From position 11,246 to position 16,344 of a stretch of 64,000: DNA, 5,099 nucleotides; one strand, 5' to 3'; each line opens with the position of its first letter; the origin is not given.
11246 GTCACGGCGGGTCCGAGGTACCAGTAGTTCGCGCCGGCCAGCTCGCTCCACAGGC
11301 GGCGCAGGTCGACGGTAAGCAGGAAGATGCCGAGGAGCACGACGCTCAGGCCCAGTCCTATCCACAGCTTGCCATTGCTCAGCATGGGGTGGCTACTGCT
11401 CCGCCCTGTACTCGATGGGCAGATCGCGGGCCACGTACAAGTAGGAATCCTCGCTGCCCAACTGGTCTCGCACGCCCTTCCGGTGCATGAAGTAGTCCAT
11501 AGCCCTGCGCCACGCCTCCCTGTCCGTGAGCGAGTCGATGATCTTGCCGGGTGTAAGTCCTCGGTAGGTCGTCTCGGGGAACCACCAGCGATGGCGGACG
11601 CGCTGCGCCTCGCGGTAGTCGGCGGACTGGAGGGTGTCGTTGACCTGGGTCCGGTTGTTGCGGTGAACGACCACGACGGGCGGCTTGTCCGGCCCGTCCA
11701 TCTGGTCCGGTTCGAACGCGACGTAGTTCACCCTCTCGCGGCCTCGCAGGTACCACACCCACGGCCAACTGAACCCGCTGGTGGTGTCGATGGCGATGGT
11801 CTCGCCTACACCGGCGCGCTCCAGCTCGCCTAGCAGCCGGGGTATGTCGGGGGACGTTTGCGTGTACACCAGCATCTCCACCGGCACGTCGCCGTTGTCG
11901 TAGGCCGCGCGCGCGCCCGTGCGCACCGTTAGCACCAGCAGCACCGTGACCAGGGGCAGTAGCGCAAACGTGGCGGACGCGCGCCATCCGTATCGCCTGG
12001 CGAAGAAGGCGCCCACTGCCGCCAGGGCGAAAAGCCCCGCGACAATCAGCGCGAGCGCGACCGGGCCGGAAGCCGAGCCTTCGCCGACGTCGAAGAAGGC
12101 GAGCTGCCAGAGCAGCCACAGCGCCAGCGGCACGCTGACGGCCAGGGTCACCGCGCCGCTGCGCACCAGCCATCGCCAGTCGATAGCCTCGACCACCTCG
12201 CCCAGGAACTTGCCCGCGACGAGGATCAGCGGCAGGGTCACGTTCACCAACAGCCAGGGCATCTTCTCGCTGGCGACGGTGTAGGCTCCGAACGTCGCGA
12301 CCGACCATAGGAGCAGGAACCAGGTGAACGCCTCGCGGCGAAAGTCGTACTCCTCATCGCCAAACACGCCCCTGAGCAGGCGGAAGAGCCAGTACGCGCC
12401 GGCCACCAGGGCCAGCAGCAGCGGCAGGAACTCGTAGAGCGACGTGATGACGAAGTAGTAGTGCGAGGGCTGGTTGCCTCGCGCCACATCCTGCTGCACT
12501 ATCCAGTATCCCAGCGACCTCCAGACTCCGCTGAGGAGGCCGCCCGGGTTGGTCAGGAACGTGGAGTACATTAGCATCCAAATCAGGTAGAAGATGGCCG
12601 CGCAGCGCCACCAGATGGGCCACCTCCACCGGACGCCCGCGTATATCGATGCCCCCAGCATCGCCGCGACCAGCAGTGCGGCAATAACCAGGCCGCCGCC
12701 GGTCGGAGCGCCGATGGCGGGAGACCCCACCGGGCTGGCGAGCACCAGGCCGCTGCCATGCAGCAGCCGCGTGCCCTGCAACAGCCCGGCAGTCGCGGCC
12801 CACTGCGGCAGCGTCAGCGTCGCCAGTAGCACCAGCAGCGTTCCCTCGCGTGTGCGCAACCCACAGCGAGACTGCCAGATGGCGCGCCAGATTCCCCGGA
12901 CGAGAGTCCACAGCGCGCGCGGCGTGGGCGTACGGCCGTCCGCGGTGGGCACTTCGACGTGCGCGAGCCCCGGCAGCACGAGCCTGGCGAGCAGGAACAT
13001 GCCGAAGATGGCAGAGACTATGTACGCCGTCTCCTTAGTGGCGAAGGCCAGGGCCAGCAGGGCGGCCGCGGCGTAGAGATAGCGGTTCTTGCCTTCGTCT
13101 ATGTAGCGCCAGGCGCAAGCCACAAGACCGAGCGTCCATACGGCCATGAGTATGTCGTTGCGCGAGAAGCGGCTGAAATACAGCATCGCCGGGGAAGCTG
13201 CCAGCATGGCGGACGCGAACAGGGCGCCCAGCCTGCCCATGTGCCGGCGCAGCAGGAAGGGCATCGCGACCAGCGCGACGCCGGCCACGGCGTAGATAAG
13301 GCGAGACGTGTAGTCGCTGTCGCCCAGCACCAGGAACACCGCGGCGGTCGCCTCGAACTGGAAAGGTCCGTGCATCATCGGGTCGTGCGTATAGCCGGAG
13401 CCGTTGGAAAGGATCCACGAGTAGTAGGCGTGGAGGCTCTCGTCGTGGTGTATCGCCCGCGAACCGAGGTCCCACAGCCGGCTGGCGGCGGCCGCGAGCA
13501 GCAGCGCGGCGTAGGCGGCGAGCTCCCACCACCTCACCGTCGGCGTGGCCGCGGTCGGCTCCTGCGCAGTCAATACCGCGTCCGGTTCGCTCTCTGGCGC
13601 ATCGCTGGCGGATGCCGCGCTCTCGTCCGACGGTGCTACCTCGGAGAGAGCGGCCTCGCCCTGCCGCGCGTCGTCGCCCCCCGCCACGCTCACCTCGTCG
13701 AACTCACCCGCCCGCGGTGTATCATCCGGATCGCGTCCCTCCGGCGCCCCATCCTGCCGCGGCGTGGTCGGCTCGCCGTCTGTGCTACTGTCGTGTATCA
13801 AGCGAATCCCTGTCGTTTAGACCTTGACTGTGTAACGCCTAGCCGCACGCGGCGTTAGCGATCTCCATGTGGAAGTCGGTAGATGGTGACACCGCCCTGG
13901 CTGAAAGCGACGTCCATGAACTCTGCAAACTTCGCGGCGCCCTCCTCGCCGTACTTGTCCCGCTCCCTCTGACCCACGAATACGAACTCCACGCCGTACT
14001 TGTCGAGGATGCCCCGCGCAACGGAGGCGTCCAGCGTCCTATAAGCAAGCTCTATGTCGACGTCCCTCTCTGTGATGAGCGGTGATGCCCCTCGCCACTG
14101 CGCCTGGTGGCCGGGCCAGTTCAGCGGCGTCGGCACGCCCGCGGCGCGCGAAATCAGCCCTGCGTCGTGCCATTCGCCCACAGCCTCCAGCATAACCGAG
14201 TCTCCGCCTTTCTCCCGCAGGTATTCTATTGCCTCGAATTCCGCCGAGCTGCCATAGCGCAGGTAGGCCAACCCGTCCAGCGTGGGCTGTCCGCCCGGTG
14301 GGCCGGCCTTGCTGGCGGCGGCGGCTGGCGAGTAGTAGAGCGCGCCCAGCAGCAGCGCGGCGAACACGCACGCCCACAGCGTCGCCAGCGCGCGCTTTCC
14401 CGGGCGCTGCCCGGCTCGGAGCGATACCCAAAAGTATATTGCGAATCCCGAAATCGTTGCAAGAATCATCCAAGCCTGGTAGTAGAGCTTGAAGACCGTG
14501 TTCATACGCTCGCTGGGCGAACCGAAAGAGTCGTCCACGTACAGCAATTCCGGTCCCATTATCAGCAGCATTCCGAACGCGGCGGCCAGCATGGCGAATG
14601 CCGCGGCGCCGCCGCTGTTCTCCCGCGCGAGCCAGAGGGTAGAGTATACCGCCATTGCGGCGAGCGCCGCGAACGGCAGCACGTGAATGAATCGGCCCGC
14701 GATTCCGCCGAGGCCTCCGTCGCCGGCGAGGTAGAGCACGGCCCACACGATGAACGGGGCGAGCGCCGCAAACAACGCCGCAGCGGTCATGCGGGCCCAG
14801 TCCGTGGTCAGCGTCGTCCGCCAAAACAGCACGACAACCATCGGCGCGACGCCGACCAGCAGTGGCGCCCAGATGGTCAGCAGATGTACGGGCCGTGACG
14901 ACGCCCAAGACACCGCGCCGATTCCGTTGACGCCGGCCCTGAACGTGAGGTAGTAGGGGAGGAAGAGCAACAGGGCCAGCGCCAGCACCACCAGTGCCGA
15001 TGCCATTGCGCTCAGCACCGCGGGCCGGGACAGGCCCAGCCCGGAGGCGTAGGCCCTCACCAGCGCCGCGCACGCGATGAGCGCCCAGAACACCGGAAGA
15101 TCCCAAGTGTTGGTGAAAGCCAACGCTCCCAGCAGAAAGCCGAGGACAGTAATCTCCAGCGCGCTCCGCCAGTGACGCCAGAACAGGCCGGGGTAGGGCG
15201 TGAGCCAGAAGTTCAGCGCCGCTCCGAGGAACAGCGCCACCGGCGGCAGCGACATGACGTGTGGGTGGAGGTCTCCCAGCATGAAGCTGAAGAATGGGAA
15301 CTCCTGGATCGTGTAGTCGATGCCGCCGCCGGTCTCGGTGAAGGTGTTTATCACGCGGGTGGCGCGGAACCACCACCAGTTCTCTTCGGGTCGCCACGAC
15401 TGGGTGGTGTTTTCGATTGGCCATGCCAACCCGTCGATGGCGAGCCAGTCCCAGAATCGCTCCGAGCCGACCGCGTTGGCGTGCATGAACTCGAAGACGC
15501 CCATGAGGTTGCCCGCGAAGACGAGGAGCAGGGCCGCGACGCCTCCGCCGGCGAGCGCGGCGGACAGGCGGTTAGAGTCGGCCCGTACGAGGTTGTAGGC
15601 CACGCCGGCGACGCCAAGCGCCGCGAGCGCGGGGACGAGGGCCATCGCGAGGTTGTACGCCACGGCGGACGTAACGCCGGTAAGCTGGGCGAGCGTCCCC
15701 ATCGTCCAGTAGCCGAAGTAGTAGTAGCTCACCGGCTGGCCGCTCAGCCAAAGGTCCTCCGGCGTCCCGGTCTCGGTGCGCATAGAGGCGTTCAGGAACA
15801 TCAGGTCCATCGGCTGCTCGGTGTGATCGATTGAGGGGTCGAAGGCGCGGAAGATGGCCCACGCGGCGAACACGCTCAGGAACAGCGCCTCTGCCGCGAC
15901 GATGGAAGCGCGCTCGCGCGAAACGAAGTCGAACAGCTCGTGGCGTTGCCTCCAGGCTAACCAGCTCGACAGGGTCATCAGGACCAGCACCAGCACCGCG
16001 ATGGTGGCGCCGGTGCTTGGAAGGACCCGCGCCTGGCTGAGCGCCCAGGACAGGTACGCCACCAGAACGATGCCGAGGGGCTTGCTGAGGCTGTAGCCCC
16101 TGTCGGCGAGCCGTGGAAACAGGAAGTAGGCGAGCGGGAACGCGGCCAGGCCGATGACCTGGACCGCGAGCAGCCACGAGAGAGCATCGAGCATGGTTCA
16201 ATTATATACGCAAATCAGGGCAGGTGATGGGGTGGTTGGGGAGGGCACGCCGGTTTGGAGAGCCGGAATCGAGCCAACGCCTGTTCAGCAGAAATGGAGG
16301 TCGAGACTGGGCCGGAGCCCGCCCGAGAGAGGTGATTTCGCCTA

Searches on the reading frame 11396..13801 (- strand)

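Call 16: search_protein_families(library=pfam, proteins=[window:11396-13801:-], max_evalue=0.0001)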
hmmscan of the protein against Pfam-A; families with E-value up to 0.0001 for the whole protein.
window:11396-13801:- (802 aa): 1 family
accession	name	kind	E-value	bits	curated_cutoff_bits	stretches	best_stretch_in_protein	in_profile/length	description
PF13231.12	PMT_2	-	4.4e-10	40.4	26.1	1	144-273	2-132/160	Dolichyl-phosphate-mannose-protein mannosyltransferase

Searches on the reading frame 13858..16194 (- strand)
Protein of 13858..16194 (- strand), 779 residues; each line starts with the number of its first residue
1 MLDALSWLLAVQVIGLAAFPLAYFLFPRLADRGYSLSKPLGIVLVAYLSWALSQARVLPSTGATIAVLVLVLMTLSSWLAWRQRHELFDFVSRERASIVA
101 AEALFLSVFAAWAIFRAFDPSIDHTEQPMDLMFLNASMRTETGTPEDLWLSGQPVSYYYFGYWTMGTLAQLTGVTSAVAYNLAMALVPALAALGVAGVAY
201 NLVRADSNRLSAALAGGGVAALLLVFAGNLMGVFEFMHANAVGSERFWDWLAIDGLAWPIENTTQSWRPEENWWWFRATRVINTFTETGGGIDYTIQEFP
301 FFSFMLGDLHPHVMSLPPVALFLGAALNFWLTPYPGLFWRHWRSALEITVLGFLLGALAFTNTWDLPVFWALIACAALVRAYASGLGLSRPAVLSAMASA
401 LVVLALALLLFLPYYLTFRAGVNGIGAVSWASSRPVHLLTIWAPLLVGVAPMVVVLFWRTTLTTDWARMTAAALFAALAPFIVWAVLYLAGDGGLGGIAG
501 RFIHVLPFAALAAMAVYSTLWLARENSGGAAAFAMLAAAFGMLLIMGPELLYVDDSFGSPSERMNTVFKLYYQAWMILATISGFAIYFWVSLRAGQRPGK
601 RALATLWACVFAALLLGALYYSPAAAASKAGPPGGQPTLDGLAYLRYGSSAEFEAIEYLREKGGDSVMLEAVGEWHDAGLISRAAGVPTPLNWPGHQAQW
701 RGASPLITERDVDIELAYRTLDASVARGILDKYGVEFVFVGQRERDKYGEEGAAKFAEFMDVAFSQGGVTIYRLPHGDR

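Call 16: search_protein_families(library=pfam, proteins=[window:13858-16194:-], max_evalue=0.0001)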
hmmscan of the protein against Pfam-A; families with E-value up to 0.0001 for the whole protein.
window:13858-16194:- (779 aa): 1 family
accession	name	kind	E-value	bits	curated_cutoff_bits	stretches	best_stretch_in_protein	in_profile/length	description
PF10060.15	DUF2298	-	5.2e-116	388.9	27.8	1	44-578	1-488/488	Uncharacterized membrane protein (DUF2298)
